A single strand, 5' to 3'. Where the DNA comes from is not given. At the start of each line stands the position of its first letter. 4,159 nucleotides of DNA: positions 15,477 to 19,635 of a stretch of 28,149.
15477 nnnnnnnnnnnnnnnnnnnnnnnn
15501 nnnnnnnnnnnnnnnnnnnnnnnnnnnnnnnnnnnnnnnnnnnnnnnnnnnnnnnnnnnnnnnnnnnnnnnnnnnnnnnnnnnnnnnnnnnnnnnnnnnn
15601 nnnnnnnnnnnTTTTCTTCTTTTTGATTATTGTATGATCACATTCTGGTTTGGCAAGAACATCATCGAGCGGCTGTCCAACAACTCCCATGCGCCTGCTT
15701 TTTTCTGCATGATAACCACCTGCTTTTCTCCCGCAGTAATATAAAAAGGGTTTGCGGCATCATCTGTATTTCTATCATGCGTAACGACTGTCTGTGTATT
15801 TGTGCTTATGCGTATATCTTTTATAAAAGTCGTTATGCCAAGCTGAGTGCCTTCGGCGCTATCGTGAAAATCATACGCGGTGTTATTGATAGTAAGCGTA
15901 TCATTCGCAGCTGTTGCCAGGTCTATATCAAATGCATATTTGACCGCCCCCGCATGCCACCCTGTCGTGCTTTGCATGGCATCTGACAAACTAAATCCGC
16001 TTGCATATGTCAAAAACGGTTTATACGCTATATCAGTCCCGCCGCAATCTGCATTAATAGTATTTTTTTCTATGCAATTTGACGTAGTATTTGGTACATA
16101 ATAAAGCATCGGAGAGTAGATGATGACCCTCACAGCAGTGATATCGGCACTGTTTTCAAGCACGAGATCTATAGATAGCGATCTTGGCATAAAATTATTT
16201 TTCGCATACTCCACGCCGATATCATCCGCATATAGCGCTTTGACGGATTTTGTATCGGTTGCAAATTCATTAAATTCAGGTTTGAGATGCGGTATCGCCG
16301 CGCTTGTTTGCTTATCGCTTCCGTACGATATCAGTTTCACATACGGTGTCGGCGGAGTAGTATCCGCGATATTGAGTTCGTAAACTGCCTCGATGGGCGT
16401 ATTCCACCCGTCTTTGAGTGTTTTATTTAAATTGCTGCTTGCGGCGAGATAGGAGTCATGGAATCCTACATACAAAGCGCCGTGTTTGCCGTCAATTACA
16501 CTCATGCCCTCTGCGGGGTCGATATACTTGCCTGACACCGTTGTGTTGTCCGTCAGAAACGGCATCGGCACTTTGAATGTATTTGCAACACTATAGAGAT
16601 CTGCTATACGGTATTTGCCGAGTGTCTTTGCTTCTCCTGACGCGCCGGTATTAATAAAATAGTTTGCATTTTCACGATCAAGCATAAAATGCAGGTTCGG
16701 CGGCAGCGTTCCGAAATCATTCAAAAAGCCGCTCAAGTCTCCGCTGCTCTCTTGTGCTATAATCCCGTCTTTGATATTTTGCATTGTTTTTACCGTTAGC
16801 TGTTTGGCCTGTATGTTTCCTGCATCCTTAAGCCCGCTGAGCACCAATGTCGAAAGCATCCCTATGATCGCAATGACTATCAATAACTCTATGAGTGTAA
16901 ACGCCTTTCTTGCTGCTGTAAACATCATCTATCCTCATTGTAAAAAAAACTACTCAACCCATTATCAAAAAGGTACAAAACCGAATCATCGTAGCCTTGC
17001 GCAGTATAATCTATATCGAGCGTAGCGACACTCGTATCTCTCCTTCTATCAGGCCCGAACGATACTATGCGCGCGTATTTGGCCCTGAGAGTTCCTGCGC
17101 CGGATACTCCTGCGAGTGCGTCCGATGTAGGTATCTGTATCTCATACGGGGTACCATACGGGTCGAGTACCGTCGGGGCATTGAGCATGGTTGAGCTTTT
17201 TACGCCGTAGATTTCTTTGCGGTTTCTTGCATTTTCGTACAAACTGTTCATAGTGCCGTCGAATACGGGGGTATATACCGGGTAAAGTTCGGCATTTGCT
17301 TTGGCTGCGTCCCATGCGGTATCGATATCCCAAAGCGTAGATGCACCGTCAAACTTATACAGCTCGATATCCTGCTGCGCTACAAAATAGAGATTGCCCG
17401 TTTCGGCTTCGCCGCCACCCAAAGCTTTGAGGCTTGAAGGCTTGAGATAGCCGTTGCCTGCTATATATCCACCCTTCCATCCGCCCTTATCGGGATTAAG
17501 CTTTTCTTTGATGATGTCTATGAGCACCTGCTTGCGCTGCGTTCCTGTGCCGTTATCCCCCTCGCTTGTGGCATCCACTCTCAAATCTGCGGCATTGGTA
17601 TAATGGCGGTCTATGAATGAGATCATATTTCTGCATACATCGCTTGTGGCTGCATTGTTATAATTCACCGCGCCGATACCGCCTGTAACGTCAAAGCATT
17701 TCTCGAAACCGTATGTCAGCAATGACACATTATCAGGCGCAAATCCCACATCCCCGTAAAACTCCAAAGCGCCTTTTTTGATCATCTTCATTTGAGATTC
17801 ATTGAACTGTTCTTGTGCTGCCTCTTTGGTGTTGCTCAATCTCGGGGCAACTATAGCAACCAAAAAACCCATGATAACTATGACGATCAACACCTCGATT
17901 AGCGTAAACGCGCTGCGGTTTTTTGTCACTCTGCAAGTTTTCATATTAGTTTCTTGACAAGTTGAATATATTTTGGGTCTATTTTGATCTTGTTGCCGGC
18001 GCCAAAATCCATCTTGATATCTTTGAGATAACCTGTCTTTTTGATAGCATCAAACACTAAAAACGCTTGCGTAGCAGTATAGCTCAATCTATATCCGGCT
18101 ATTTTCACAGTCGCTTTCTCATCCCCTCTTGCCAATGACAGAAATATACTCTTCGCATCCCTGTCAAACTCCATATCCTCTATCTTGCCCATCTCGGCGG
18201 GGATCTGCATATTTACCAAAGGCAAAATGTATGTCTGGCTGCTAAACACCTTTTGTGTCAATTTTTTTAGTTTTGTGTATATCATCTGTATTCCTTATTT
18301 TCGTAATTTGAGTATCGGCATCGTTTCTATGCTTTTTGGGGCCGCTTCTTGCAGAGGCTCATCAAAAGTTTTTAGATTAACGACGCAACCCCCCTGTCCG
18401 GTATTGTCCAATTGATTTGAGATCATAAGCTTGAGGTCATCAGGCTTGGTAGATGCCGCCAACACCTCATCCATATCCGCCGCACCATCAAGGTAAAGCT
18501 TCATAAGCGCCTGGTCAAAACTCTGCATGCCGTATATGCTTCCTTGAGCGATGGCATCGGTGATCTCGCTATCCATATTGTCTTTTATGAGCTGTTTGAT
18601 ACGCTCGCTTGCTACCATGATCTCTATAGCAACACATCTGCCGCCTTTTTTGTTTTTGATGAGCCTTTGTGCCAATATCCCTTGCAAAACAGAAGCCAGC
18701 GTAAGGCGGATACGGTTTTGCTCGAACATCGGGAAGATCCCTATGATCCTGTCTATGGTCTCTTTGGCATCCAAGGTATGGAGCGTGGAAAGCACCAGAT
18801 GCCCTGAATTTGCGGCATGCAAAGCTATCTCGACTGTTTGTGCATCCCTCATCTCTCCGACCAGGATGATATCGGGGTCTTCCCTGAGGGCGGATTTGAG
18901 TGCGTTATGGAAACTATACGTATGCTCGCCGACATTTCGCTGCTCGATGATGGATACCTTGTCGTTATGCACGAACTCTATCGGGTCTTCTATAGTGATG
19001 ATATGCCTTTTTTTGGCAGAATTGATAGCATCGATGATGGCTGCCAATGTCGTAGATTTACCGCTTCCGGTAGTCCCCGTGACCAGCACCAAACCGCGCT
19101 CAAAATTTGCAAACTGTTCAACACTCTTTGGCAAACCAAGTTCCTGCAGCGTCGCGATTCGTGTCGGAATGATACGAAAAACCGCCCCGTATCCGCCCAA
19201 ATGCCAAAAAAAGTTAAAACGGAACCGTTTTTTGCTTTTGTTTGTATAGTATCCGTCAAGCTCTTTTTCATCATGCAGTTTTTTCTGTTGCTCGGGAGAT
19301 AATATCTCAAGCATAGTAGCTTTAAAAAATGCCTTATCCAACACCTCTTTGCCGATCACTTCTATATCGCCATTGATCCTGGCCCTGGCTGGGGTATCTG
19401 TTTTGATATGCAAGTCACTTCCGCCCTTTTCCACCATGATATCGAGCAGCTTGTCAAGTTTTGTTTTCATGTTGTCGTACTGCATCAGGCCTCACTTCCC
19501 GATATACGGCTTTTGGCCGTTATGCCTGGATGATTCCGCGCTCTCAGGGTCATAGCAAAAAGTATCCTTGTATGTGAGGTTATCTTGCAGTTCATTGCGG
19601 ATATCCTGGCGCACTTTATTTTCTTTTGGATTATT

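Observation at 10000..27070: Candidate undescribed type IV filament subtype: T4aP motors with T2SS-like giant subunits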

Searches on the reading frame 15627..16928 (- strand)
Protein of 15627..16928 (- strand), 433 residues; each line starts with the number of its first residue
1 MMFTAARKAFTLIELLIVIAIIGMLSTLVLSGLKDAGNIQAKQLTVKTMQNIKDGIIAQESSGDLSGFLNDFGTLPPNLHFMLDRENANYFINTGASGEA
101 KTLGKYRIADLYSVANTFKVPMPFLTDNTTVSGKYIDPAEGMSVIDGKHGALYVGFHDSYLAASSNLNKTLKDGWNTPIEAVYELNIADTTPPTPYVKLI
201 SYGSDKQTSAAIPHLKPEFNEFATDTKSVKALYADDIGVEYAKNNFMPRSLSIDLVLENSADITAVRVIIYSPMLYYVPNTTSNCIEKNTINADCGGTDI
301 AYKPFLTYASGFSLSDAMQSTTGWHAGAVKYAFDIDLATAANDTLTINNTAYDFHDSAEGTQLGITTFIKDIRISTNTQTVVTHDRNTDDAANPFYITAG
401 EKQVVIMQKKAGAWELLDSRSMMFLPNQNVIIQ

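Call 4: search_protein_families(library=pfam, proteins=[window:15627-16928:-], max_evalue=0.01)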
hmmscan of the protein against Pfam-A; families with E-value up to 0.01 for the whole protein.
window:15627-16928:- (433 aa): 1 family
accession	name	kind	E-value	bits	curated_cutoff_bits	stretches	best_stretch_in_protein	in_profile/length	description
PF07963.17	N_methyl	-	8.2e-06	25.6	21.2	1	6-30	3-27/27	Prokaryotic N-terminal methylation motif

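Call 6: search_protein_families(library=ncbifam, proteins=[window:15627-16928:-], max_evalue=0.01)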
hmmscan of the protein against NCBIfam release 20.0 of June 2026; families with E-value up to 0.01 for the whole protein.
window:15627-16928:- (433 aa): 10 families
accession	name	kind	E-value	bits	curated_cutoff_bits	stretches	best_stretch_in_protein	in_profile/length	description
TIGR02532.1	IV_pilin_GFxxxE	domain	2e-06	27.4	16.3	1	8-30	2-24/24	prepilin-type N-terminal cleavage/methylation domain-containing protein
NF041775.1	typeIV_PilA_Myxo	equivalog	2.2e-06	27.8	400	1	3-98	6-95/214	type IV pilin protein PilA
TIGR01708.2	typeII_sec_gspH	equivalog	5e-05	23.4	80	1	10-40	4-35/169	type II secretion system minor pseudopilin GspH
TIGR02596.1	TIGR02596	subfamily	6.6e-05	23.1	70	1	10-49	1-38/196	Verru_Chthon cassette protein D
NF041013.1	T4P_ComGE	equivalog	0.00038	20.5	49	1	8-34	4-30/83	competence type IV pilus minor pilin ComGE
TIGR01710.1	typeII_sec_gspG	equivalog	0.00051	20.1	88.85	1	9-50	2-46/134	type II secretion system major pseudopilin GspG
NF040999.1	pilin_ComGC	equivalog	0.00085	19.5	75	1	8-33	2-27/84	competence type IV pilus major pilin ComGC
NF040982.1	ComGD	equivalog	0.00086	19.7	70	1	8-49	2-43/139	competence type IV pilus minor pilin ComGD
NF007862.0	PRK10574.1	equivalog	0.0014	18.8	138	1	7-31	4-28/145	prepilin peptidase-dependent pilin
NF007800.0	PRK10506.1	equivalog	0.0047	16.8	158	0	6-56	7-54/163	prepilin peptidase-dependent protein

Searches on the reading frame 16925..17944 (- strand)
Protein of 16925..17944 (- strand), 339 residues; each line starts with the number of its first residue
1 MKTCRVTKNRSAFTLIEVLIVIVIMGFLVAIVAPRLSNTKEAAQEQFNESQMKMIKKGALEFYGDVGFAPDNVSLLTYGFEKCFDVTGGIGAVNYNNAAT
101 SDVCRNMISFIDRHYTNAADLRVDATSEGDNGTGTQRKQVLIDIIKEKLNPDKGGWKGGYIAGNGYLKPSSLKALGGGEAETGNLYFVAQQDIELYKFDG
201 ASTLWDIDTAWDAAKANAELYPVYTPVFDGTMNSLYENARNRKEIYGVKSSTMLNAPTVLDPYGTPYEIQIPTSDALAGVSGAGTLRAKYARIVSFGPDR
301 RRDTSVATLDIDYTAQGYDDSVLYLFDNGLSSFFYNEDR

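Call 3: search_protein_families(library=pfam, proteins=[window:16925-17944:-], max_evalue=0.01)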
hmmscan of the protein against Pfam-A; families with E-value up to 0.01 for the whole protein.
window:16925-17944:- (339 aa): 1 family
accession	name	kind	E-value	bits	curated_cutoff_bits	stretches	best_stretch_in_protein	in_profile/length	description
PF07963.17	N_methyl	-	3.1e-07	30.1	21.2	1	8-32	2-26/27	Prokaryotic N-terminal methylation motif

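Call 5: search_protein_families(library=ncbifam, proteins=[window:16925-17944:-], max_evalue=0.01)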
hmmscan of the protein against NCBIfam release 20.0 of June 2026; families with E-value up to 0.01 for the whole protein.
window:16925-17944:- (339 aa): 9 families
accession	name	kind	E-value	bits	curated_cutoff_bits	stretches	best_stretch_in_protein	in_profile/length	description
TIGR01710.1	typeII_sec_gspG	equivalog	6.5e-13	48.9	88.85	1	12-71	2-61/134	type II secretion system major pseudopilin GspG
NF040999.1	pilin_ComGC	equivalog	1e-08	35.3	75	1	11-58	2-49/84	competence type IV pilus major pilin ComGC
TIGR02532.1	IV_pilin_GFxxxE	domain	5.7e-05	22.8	16.3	1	11-33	2-24/24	prepilin-type N-terminal cleavage/methylation domain-containing protein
NF040982.1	ComGD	equivalog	7.9e-05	23.1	70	1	11-53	2-44/139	competence type IV pilus minor pilin ComGD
TIGR01708.2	typeII_sec_gspH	equivalog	0.00037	20.5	80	1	13-45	4-38/169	type II secretion system minor pseudopilin GspH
TIGR02596.1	TIGR02596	subfamily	0.00054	20.1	70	1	13-43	1-31/196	Verru_Chthon cassette protein D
NF041775.1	typeIV_PilA_Myxo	equivalog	0.001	19.1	400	1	1-41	1-41/214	type IV pilin protein PilA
NF041013.1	T4P_ComGE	equivalog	0.0013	18.8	49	1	8-52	1-45/83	competence type IV pilus minor pilin ComGE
NF041002.1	pilin_ComGF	equivalog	0.0022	18.2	80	1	11-53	2-44/139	competence type IV pilus minor pilin ComGF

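Call 11: find_homologous_proteins(query=window:16925-17944:-)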
Query window:16925-17944:- (339 aa): 36 proteins with E <= 0.001 among 3345 candidates.
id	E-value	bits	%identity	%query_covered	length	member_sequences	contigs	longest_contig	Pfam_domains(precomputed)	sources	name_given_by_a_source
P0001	2.9e-225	765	100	100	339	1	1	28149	PF07963.18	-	-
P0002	9.9e-97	342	51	99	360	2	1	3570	PF07963.18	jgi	-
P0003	1.4e-96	342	51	98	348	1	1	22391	PF07963.18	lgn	-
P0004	2.9e-96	341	50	98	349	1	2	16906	PF07963.18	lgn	-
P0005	1.3e-94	335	50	100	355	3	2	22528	-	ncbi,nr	ncbi:MAG: prepilin-type N-terminal cleavage/methylation domain-containing protein [Campylobacterales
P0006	2.4e-94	334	51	99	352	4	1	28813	PF07963.18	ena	-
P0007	1.2e-92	329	49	98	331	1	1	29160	PF07963.18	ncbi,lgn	-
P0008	5.7e-92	327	49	97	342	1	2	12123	PF07963.18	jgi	jgi:prepilin-type N-terminal cleavage/methylation domain-containing protein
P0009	5.0e-91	324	48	98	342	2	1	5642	PF07963.18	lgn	-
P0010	4.4e-89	317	46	98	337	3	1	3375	PF07963.18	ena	-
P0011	1.2e-87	312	50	95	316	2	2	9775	-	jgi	-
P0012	6.4e-87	310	45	98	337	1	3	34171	PF07963.18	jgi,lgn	jgi:prepilin-type N-terminal cleavage/methylation domain-containing protein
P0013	1.3e-86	309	45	97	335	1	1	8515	PF07963.18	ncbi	-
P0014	2.0e-84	302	46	98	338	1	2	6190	PF07963.18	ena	-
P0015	5.6e-81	291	47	97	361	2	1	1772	PF07963.18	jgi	-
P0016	6.0e-81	290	45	98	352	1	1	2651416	PF07963.18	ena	-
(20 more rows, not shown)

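Call 13: find_encoding_contigs(protein=P0016, flank=10000, max_places=2)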
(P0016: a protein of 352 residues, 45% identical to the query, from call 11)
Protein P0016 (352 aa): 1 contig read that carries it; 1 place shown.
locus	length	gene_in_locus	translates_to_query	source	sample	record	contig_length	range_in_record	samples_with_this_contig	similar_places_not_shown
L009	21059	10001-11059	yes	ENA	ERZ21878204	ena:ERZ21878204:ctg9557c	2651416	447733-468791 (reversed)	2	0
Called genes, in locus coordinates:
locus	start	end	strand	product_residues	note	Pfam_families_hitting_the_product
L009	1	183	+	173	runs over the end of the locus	-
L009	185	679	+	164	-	-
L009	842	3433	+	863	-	-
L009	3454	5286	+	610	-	-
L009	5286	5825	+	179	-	-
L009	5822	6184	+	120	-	-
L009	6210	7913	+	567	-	PF16344:FecR_C, PF00263:Secretin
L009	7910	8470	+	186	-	PF08239:SH3_3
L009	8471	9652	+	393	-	PF00437:T2SSE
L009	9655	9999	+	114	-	-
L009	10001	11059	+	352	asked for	PF07963:N_methyl (weak)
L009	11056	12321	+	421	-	PF07963:N_methyl (weak)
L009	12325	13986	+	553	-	PF00437:T2SSE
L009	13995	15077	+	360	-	PF00482:T2SSF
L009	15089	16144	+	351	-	PF00437:T2SSE, PF13401:AAA_22 (faint), PF25199:nSTAND_NTPase5 (faint)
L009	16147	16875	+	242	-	PF06750:A24_N_bact, PF01478:Peptidase_A24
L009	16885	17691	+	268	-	PF08668:HDOD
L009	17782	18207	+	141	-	PF01618:MotA_ExbB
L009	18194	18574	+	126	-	PF02472:ExbD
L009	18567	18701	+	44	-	PF10636:hemP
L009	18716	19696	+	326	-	PF00165:HTH_AraC (weak), PF12833:HTH_18, PF00165:HTH_AraC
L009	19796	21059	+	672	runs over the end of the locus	PF07715:Plug, PF00593:TonB_dep_Rec_b-barrel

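Call 14: find_related_loci(query=A1, collection=genome_contigs, flank=10000)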
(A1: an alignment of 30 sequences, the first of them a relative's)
Query A1 (339 aa) in genome_contigs; peptide patterns used: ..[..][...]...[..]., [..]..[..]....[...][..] (x = any residue, [..] = any of these).
27 stretches matched a pattern; 8 encode a relative of the query (tblastn E <= 1e-3); 8 distinct loci.
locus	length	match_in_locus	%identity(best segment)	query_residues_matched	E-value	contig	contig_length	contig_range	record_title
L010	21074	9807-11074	49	1-338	2e-95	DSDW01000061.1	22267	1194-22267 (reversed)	MAG TPA_asm: Epsilonproteobacteria bacterium isolate SpSt-1228 Ga0116197_1000051, whole genome shotgun sequence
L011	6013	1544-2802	44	3-339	3e-94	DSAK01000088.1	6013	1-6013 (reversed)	MAG TPA_asm: Epsilonproteobacteria bacterium isolate SpSt-1147 Ga0129302_1008606, whole genome shotgun sequence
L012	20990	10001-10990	44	8-337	5e-91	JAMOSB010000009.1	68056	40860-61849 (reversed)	MAG: Sulfurovum sp. isolate 4561-384_metabat1_scaf2bin.007 4562-384_scaffold_140_c1, whole genome shotgun sequence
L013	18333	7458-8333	40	10-335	4e-68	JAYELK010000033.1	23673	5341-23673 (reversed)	MAG: Campylobacterota bacterium isolate MAG109 MAG109_33, whole genome shotgun sequence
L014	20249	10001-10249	38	2-85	4e-10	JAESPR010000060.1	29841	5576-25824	MAG: Colwellia sp. isolate NORP201 10552, whole genome shotgun sequence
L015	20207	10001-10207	33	8-76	2e-8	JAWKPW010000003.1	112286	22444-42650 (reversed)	MAG: Desulfobacterales bacterium isolate AC2.63 AC2.63.fa-3, whole genome shotgun sequence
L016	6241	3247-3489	30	2-82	3e-8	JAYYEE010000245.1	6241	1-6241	MAG: Planctomycetota bacterium isolate XS_MAG54 XS_MAG54_0245, whole genome shotgun sequence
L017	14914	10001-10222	28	2-74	1e-4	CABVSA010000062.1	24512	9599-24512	MAG: uncultured Nitrospira sp. isolate Nitrospira sp. RBC100 genome assembly, contig: MAG100_62, whole genome shotgun se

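Call 71: predict_structure(alignment_id=A1)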
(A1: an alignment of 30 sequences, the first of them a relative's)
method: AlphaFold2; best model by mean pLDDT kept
length: 339 residues; sequences in the alignment: 30
mean_pLDDT: 81.0   pTM: 0.80
mean pLDDT of the five models: 81.0, 80.5, 76.5, 71.5, 56.5
residues with pLDDT >= 90: 79; 70-90: 204; 50-70: 40; < 50: 16
segments of 3 or more residues with pLDDT < 50: 238-248, 337-339
pLDDT, mean of each block of 10 residues (from residue 1): 53 74 84 71 85 96 93 90 80 84 86 84 85 88 95 94 89 82 83 82 87 87 73 63 45 78 90 81 69 88 86 75 88 64
secondary structure, 60 per line:
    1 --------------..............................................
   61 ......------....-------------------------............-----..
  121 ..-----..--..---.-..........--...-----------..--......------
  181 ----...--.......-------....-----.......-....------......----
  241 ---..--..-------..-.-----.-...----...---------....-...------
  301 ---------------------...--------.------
elements in order: H15-66 H73-76 H102-113 H139-148 E172-174 E185-187 H190-196 H204-207 H213-219 E221-224 H231-236 E268-270 H287-290 E292-294 E322-324

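Call 90: find_encoding_contigs(protein=L009:185-679:+, flank=10000, max_places=1)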
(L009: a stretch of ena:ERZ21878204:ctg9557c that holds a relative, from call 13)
Protein L009:185-679:+ (164 aa): 1 contig read that carries it; 1 place shown.
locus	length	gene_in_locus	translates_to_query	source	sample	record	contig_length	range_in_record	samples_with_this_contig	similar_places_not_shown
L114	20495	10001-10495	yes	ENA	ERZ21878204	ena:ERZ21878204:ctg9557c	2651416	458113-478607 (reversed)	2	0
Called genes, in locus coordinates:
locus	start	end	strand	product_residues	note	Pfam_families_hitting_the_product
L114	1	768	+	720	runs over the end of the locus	PF00122:E1-E2_ATPase, PF00702:Hydrolase, PF12710:HAD (faint)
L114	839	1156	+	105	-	PF19991:HMA_2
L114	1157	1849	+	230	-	PF02915:Rubrerythrin (faint), PF09968:DUF2202 (faint)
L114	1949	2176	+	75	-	-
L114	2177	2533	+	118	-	PF26373:MamC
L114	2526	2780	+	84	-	-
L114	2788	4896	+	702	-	PF19991:HMA_2 (weak), PF00122:E1-E2_ATPase, PF00702:Hydrolase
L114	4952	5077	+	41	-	-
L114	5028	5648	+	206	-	PF11964:SpoIIAA-like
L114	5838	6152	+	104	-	PF10087:DUF2325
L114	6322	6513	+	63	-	-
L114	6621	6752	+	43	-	PF10636:hemP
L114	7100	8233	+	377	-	-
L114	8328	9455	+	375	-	PF07719:TPR_2 (faint), PF00515:TPR_1 (faint), PF13424:TPR_12 (faint), PF13428:TPR_14 (faint), PF13432:TPR_16 (faint), PF14559:TPR_19 (faint)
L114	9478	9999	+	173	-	-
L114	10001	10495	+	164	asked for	-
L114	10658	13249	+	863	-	-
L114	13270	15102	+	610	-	-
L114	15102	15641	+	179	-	-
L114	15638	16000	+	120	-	-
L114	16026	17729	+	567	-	PF16344:FecR_C, PF00263:Secretin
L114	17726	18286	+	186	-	PF08239:SH3_3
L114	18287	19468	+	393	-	PF00437:T2SSE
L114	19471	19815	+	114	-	-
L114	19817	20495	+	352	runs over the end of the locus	PF07963:N_methyl (weak)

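Call 99: search_protein_families(library=pfam, proteins=[L114:10658-13249:+, L114:17726-18286:+], max_evalue=1)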
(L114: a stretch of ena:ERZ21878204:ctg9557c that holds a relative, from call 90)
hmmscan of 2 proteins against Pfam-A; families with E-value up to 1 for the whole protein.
L114:10658-13249:+ (863 aa): 0 families

L114:17726-18286:+ (186 aa): 10 families
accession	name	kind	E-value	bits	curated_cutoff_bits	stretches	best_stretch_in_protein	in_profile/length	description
PF08239.17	SH3_3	-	3.7e-09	37.1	27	1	129-180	3-53/54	Bacterial SH3 domain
PF06347.19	SH3_4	-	0.0004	20.5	24.1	1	126-180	2-54/56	Bacterial SH3 domain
PF18504.6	Csm1_N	-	0.0069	17.2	26.3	1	38-72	21-55/70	Csm1 N-terminal domain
PF23884.1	DUF7237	-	0.041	14.5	27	1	4-53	5-54/77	Family of unknown function (DUF7237)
PF04791.21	LMBR1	-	0.32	10.3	31.9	1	33-111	198-274/510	LMBR1-like membrane protein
PF15058.11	Speriolin_N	-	0.43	11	27.9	1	29-57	18-45/228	Speriolin N terminus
PF12698.13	ABC2_membrane_3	-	0.51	9.8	31.6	1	4-101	13-110/347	ABC-2 family transporter protein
PF12097.14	DUF3573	-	0.58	9.4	26.6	1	3-135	4-126/383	Protein of unknown function (DUF3573)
PF00346.24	Complex1_49kDa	-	0.77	9.2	24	0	99-172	169-226/271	Respiratory-chain NADH dehydrogenase, 49 Kd subunit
PF04977.20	DivIC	-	0.82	10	28.9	1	8-54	2-48/80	Septum formation initiator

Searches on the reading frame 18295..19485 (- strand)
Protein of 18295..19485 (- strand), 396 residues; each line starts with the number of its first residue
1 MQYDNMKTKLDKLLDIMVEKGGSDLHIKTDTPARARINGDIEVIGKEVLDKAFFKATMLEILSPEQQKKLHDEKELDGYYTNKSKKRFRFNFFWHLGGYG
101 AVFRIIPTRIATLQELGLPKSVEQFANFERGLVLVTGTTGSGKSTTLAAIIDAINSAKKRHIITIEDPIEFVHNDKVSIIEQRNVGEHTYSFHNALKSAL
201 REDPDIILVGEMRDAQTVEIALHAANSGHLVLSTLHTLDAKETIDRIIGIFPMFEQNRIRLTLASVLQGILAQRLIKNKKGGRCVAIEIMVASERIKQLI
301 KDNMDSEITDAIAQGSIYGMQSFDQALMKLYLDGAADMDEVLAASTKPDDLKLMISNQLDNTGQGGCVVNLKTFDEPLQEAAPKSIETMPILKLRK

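Call 3: search_protein_families(library=pfam, proteins=[window:18295-19485:-], max_evalue=0.01)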
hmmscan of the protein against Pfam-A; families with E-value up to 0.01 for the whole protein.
window:18295-19485:- (396 aa): 13 families
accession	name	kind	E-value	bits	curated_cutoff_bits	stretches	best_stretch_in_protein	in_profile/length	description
PF00437.27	T2SSE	-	3.6e-50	171.1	24.9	1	9-277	11-279/370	Type II/IV secretion system protein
PF13476.12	AAA_23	-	5.5e-05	24.3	27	1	127-156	16-45/201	AAA domain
PF25199.1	nSTAND_NTPase5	-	8.7e-05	22.8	34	1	130-176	41-87/145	Novel STAND NTPase 5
PF13555.12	AAA_29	-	0.0001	22.4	27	1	128-157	19-49/61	P-loop containing region of AAA domain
PF01935.23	DUF87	-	0.00016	22.3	23.2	1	134-165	27-58/220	Helicase HerA, central domain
PF10412.15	TrwB_AAD_bind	-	0.0002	20.8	20.5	1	127-163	12-48/387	Type IV secretion-system coupling protein DNA-binding domain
PF13401.12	AAA_22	-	0.00029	21.6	27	1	128-205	3-63/130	AAA domain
PF04851.21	ResIII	-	0.00039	20.8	22.5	1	123-242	17-114/164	Type III restriction enzyme, res subunit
PF13604.12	AAA_30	-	0.00098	19.3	27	1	121-160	9-47/191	AAA domain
PF01580.24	FtsK_SpoIIIE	-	0.0022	17.9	24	1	133-153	42-62/221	FtsK/SpoIIIE family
PF13191.12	AAA_16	-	0.0024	18.8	32.6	1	129-164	23-55/167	AAA ATPase domain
PF13245.12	AAA_19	-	0.0062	17.2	25.1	0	128-160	9-41/134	AAA domain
PF00004.35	AAA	-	0.0095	16.8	21.2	0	133-212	1-66/131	ATPase family associated with various cellular activities (AAA)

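Call 5: search_protein_families(library=ncbifam, proteins=[window:18295-19485:-], max_evalue=0.01)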
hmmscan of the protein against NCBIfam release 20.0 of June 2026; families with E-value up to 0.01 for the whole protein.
window:18295-19485:- (396 aa): 22 families
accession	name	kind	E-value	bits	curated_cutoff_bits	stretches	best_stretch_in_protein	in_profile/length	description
TIGR01420.1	pilT_fam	subfamily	1.6e-129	432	319.1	1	10-350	2-343/343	PilT/PilU family type 4a pilus ATPase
TIGR02525.1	plasmid_TraJ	equivalog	2.5e-46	158.4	368.3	1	102-344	121-366/372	plasmid transfer ATPase TraJ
TIGR02524.1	dot_icm_DotB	equivalog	2.7e-44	151.8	463.3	1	9-313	5-322/358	Dot/Icm type IV secretion system ATPase DotB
TIGR02533.1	type_II_gspE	equivalog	2.6e-42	145.1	630.25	1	112-277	221-380/486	type II secretion system ATPase GspE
NF007755.0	PRK10436.1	equivalog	1.2e-41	142.9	617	1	8-277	87-356/465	type II secretion system protein GspE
NF041000.1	ATPase_ComGA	equivalog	1.2e-40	139.3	300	1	102-277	97-266/267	competence type IV pilus ATPase ComGA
TIGR02538.1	type_IV_pilB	equivalog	1.9e-40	139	675.65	1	81-277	261-453/564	type IV-A pilus assembly ATPase PilB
NF053534.1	T4PilAsmATPsTfpB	equivalog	3e-37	128.3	850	1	13-277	208-473/584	type IV pilus assembly ATPase TfpB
NF058587.1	archaellum_moto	equivalog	2.7e-19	69.3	550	1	133-249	278-395/527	archaellum flagellar ATPase motor FlaI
TIGR02788.1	VirB11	equivalog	2.1e-18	66.4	249.95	1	126-251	140-266/308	P-type DNA transfer ATPase VirB11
TIGR02782.1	TrbB_P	equivalog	6.9e-16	58.4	304.55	1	132-286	138-288/303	P-type conjugative transfer ATPase TrbB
TIGR03819.1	heli_sec_ATPase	hypoth_equivalog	1.3e-14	54.1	373.15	1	130-265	178-317/340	TadA family conjugal transfer-associated ATPase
NF010469.0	PRK13894.1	subfamily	6.2e-13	48.8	508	1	132-254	151-271/320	conjugal transfer ATPase TrbB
NF010425.0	PRK13851.1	equivalog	4.5e-12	45.5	461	1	130-246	162-279/344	type IV secretion system protein VirB11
NF053672.1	bindosome_BasE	exception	7.9e-12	44.7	1000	1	133-252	273-393/512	bindosome assembly system ATPase subunit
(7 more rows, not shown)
